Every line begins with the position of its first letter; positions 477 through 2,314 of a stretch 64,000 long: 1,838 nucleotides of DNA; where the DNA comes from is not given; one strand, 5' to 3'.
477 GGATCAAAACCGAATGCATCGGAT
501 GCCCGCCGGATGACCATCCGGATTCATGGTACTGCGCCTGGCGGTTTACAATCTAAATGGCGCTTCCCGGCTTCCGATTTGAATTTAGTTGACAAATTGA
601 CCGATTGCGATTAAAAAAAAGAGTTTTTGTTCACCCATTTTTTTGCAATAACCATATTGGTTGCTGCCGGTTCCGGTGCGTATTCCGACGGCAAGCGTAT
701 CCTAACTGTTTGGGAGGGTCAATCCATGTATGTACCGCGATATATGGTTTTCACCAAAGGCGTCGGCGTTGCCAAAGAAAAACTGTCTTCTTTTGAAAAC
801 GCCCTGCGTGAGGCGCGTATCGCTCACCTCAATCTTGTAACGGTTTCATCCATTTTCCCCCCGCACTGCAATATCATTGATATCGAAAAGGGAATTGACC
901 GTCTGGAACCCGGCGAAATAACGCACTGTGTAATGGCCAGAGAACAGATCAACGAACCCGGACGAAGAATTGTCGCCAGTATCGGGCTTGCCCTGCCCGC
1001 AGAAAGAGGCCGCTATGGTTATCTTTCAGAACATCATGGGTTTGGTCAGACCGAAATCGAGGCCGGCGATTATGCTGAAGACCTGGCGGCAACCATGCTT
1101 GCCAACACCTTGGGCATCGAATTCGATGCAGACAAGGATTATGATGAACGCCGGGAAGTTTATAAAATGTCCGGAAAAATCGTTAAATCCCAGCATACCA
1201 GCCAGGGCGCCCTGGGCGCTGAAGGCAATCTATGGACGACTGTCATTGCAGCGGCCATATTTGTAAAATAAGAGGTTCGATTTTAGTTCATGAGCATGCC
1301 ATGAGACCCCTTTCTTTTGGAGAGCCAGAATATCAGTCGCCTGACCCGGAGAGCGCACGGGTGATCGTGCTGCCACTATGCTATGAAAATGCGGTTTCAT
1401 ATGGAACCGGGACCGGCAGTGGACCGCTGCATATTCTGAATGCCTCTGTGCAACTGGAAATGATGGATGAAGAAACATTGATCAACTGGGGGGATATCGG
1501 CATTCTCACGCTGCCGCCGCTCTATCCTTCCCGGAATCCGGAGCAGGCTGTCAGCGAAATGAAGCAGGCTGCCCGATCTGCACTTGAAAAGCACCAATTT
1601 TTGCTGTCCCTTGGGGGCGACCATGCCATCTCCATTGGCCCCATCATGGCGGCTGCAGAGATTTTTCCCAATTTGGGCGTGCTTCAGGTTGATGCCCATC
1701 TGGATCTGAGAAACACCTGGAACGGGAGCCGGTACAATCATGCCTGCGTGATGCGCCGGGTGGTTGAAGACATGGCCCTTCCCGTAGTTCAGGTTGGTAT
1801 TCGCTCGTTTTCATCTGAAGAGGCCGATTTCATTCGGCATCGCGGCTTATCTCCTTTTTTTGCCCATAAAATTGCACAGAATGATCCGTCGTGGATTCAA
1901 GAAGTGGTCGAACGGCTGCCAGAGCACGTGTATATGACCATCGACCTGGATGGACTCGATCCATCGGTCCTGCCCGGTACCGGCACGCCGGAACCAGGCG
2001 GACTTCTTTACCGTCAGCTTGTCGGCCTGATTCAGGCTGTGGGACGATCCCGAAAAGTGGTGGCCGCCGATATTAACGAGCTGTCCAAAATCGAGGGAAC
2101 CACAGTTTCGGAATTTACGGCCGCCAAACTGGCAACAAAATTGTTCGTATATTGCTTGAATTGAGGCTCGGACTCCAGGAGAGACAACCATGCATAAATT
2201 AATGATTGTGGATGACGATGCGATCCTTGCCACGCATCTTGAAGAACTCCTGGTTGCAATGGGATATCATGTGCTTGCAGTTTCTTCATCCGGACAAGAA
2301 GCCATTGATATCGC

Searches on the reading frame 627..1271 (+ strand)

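Call 32: search_protein_families(library=pfam, proteins=[window:627-1271:+], max_evalue=0.001)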
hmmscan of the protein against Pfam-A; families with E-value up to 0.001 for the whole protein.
window:627-1271:+ (214 aa): 1 family
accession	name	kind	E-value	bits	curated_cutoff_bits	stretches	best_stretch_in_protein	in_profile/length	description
PF01862.21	PvlArgDC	-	2.9e-56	190.2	22.7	1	36-213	1-161/161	Pyruvoyl-dependent arginine decarboxylase (PvlArgDC)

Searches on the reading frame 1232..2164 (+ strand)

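Call 32: search_protein_families(library=pfam, proteins=[window:1232-2164:+], max_evalue=0.001)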
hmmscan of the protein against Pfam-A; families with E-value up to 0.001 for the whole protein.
window:1232-2164:+ (310 aa): 1 family
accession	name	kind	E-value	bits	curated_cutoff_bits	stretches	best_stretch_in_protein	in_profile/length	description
PF00491.26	Arginase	-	8e-61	206.4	22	1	43-304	2-277/280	Arginase family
